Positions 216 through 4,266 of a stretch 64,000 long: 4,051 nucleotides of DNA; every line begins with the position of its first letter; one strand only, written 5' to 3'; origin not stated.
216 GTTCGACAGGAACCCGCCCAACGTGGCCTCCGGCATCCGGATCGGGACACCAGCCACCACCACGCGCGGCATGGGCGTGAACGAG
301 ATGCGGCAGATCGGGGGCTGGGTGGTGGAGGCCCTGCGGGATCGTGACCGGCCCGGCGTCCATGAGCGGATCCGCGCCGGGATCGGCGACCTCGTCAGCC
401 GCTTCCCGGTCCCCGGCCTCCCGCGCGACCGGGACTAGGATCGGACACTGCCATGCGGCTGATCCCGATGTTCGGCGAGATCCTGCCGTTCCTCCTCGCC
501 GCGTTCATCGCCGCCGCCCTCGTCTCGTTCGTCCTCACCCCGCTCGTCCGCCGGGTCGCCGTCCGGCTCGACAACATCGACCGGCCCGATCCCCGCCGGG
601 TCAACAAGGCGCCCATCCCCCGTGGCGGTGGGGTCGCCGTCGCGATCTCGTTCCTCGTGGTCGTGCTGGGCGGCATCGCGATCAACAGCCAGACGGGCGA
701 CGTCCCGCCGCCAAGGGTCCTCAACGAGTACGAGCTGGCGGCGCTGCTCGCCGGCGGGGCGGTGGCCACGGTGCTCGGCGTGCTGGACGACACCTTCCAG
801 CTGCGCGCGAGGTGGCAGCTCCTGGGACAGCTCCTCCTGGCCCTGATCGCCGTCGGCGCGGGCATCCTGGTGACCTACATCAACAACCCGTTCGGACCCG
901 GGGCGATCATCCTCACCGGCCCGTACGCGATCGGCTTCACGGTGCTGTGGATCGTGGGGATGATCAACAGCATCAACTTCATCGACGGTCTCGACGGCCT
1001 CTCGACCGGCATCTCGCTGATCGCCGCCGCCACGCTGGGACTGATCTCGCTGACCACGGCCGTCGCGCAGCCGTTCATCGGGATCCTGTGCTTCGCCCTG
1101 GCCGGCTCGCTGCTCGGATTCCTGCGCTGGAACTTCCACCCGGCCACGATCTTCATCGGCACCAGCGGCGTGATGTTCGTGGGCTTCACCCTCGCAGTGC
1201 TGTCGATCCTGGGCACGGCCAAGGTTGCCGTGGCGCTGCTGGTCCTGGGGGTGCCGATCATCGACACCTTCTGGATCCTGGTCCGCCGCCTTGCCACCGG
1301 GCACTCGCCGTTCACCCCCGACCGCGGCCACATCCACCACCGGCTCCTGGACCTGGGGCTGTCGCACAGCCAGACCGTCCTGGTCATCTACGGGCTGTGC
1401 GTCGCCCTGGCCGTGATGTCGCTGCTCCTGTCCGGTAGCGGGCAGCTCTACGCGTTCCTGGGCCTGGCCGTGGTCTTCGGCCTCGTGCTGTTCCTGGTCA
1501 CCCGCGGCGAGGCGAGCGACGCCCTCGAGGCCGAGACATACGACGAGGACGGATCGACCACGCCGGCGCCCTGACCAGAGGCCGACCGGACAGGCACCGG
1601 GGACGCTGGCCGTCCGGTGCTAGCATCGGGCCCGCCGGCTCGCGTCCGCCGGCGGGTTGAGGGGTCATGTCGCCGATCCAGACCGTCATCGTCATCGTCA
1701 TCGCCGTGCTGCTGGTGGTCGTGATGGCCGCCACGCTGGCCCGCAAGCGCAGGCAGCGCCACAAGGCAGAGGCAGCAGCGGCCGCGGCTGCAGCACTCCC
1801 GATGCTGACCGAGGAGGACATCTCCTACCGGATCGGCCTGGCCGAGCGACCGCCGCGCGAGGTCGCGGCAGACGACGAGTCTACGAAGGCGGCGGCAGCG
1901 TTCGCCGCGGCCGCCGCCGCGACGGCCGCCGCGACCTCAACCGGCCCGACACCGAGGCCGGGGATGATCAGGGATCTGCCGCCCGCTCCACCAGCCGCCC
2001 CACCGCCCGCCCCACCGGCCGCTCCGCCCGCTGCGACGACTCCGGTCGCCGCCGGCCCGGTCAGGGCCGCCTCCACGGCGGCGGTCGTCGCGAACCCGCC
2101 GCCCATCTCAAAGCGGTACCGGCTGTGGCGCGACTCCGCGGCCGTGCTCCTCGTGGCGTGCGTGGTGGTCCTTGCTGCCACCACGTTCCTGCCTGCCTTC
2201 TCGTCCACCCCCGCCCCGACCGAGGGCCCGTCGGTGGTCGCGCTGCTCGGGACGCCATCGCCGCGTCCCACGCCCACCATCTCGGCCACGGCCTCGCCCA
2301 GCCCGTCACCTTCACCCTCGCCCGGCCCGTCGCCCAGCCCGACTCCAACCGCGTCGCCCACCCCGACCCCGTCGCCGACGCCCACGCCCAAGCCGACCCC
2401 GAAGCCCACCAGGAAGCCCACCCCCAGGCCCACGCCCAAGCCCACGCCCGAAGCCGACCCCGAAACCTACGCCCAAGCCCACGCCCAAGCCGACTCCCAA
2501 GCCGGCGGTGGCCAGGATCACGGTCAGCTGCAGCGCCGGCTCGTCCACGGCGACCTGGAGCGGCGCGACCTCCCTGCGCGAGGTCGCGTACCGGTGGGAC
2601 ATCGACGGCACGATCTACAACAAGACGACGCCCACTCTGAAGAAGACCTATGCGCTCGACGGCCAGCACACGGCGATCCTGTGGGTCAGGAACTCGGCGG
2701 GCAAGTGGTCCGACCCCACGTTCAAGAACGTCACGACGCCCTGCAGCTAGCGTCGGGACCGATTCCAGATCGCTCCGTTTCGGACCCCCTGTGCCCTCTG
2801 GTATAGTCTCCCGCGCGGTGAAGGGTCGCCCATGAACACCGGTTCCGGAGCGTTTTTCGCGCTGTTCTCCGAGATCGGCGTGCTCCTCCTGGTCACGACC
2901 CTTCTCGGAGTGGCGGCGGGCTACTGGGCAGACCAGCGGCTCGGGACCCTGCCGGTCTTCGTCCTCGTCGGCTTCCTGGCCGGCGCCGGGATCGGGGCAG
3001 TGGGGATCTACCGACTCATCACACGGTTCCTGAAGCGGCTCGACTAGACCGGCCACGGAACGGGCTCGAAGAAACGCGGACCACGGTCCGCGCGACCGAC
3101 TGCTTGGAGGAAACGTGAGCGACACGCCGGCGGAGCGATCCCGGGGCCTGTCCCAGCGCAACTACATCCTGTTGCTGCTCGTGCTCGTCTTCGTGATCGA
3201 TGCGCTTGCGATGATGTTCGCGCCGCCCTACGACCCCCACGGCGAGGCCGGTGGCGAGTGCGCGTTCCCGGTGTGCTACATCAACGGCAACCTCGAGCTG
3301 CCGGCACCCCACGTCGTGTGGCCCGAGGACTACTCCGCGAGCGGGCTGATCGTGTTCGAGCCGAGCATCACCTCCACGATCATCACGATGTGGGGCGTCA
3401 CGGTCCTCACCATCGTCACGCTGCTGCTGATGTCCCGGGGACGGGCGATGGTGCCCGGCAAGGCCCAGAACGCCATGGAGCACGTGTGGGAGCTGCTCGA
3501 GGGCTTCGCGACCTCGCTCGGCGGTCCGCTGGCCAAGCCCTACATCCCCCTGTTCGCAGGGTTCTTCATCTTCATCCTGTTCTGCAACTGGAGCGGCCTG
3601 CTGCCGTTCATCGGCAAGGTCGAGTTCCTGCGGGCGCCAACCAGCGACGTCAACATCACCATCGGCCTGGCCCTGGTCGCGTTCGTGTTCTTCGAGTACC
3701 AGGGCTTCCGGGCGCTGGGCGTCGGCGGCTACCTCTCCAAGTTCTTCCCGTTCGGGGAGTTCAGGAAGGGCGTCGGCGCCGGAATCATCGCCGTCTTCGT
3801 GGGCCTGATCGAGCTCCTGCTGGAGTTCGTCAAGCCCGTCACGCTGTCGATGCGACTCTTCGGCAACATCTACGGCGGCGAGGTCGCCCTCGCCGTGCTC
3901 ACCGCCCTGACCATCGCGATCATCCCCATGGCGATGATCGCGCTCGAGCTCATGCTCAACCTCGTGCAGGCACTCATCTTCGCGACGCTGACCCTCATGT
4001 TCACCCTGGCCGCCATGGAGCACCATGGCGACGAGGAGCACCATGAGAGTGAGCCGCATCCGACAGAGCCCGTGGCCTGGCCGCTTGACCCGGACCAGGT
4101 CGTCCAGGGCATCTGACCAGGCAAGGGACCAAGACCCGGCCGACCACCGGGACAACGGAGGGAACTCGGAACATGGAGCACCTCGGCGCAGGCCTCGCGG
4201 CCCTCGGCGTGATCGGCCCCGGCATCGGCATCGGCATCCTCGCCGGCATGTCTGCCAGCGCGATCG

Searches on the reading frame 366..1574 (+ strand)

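Call 76: search_protein_families(library=pfam, proteins=[window:366-1574:+], max_evalue=0.0001)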
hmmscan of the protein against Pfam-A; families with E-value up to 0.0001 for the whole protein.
window:366-1574:+ (402 aa): 1 family
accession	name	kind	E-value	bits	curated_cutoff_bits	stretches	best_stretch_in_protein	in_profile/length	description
PF00953.26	Glycos_transf_4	-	6.9e-35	120.8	27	1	125-283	2-159/160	Glycosyl transferase family 4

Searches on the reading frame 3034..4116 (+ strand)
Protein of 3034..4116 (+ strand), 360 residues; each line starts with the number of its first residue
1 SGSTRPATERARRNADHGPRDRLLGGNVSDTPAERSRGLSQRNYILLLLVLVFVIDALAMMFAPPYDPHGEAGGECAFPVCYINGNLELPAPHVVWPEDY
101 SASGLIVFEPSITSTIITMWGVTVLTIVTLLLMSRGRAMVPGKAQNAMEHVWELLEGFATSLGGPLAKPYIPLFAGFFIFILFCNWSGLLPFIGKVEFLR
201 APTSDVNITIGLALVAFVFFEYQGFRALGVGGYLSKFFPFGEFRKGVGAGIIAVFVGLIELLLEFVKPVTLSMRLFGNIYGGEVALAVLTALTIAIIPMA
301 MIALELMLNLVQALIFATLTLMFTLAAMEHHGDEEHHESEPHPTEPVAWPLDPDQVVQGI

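Call 76: search_protein_families(library=pfam, proteins=[window:3034-4116:+], max_evalue=0.0001)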
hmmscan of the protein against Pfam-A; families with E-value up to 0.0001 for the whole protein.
window:3034-4116:+ (360 aa): 1 family
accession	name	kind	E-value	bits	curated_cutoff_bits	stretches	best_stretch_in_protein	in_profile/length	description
PF00119.25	ATP-synt_A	-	3.5e-40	138.6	33.9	1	117-323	2-215/217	ATP synthase A chain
